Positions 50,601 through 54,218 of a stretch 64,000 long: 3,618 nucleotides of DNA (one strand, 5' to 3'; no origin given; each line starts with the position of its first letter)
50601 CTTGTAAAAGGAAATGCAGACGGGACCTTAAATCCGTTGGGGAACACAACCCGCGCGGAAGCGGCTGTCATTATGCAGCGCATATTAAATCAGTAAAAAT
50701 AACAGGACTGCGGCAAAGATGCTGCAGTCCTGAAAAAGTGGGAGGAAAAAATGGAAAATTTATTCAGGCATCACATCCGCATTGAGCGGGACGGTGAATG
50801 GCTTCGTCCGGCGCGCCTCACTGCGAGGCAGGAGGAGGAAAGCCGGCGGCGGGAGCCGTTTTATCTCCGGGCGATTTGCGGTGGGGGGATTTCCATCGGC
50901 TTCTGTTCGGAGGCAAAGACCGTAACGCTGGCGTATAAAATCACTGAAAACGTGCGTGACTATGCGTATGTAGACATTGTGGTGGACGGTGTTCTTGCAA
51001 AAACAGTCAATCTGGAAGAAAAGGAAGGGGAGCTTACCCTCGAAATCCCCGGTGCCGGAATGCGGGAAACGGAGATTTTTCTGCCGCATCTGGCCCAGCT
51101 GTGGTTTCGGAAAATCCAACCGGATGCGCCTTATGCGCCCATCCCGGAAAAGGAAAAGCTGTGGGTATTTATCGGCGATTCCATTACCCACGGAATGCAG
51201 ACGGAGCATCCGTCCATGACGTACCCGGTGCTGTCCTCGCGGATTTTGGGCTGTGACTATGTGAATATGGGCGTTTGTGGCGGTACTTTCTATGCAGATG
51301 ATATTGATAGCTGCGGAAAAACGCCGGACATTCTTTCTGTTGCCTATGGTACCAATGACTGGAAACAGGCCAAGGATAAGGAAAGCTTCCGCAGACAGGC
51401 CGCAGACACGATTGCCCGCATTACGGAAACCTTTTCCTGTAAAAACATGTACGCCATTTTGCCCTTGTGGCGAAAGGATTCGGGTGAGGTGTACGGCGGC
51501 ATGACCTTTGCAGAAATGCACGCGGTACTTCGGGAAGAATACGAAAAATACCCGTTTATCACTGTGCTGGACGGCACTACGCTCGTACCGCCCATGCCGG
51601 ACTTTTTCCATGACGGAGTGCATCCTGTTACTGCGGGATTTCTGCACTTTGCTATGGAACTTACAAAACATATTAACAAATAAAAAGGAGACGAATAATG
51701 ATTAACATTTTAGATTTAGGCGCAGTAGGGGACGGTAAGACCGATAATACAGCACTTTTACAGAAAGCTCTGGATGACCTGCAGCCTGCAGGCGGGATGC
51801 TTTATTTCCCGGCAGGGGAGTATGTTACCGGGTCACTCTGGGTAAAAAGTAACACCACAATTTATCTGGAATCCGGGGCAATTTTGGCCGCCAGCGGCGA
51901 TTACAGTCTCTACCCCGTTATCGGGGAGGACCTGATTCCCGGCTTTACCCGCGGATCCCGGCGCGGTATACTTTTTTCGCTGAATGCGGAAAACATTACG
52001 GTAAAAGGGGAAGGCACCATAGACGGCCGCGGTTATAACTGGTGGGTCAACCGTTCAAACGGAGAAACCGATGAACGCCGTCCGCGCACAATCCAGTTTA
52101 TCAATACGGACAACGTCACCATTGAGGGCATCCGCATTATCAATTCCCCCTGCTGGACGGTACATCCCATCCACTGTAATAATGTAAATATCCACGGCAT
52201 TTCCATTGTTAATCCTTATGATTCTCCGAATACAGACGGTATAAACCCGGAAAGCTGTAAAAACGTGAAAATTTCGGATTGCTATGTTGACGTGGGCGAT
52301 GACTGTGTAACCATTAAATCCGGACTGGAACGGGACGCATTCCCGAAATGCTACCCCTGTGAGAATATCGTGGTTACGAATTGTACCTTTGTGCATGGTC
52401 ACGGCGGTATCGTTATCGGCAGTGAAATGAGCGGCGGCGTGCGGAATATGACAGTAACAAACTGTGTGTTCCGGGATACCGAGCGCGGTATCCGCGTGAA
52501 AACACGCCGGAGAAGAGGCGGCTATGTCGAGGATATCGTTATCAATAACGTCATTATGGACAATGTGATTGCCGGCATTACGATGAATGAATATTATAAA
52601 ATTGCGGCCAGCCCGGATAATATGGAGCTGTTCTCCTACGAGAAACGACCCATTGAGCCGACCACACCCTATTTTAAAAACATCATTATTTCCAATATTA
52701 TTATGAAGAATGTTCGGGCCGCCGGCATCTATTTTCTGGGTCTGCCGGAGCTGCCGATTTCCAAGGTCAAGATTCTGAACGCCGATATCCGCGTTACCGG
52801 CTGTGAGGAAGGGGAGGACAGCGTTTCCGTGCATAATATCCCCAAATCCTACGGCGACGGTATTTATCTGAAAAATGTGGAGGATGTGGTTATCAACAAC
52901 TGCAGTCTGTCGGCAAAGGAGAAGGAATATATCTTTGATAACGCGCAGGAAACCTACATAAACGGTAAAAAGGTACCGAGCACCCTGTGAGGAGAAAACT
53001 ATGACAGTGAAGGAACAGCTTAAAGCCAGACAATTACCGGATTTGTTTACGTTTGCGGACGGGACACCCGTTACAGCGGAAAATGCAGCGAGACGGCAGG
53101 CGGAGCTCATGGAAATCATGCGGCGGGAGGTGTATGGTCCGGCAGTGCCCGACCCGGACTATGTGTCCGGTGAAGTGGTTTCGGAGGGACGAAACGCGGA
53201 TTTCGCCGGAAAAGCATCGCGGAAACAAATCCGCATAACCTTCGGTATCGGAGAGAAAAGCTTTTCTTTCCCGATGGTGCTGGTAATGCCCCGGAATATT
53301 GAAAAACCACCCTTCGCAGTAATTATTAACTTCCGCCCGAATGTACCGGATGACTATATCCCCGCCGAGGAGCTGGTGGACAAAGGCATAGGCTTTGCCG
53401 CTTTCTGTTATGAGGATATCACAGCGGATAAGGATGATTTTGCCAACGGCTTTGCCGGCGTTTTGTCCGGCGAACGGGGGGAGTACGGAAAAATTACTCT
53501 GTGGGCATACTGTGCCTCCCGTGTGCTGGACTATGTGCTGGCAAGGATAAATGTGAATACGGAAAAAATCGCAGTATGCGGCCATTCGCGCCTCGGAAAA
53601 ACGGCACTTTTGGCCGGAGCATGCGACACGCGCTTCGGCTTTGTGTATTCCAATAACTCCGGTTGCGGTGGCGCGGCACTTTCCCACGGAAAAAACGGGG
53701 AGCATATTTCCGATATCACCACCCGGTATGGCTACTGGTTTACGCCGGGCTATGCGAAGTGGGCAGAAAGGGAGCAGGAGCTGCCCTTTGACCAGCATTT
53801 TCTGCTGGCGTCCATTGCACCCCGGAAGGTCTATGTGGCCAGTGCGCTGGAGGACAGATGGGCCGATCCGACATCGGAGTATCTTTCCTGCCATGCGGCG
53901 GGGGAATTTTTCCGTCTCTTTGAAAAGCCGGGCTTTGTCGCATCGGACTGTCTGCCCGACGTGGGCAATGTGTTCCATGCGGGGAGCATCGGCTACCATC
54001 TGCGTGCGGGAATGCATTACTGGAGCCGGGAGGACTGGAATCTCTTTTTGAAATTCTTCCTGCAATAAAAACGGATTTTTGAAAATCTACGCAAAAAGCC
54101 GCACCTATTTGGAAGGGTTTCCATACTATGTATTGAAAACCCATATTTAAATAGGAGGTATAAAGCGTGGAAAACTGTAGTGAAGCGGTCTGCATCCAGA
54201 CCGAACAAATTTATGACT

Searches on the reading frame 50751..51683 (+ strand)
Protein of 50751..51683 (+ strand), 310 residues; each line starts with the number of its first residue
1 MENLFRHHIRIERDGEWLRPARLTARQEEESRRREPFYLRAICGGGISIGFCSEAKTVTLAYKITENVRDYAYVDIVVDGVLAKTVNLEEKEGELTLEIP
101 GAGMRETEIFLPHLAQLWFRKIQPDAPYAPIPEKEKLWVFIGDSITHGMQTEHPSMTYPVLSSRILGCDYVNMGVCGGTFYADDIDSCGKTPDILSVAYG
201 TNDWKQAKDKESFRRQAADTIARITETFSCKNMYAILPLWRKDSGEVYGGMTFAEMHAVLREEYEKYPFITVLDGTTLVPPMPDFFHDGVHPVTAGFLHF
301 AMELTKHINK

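Call 8: search_protein_families(library=pfam, proteins=[window:50751-51683:+], max_evalue=0.001)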
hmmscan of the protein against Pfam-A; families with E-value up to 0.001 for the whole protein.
window:50751-51683:+ (310 aa): 4 families
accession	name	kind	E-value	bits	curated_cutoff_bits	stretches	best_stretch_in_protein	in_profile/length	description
PF13472.12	Lipase_GDSL_2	-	4.4e-12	47.3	32.9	1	140-296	1-175/178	GDSL-like Lipase/Acylhydrolase family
PF00657.28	Lipase_GDSL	-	1.4e-05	25.8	23.6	1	139-302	2-206/208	GDSL-like Lipase/Acylhydrolase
PF21181.3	SsfX3_N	-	1.4e-05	25.7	27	1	40-117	37-127/130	SsfX3, N-terminal domain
PF14606.12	Lipase_GDSL_3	-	0.00022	22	27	1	136-178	2-44/178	GDSL-like Lipase/Acylhydrolase family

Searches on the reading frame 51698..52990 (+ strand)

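Call 8: search_protein_families(library=pfam, proteins=[window:51698-52990:+], max_evalue=0.001)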
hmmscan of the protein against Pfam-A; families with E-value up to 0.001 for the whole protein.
window:51698-52990:+ (430 aa): 3 families
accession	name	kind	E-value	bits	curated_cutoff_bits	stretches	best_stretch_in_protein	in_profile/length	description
PF00295.23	Glyco_hydro_28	-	1.3e-45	156.4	22.9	1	96-302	57-255/324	Glycosyl hydrolases family 28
PF12708.12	Pect-lyase_RHGA_epim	-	9.4e-16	58.7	27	1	2-164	2-165/213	Rhamnogalacturonase A/epimerase, pectate lyase-like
PF05048.19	NosD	-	5.6e-08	32.9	23.6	1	178-346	15-155/212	Periplasmic copper-binding protein (NosD)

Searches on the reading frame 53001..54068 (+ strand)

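Call 8: search_protein_families(library=pfam, proteins=[window:53001-54068:+], max_evalue=0.001)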
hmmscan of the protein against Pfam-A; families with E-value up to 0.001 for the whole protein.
window:53001-54068:+ (355 aa): 1 family
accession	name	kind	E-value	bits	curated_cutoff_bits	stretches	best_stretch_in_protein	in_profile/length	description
PF22244.2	GCE_fung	-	1.3e-30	107.4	27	1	83-305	5-228/231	Glucuronyl esterase, fungi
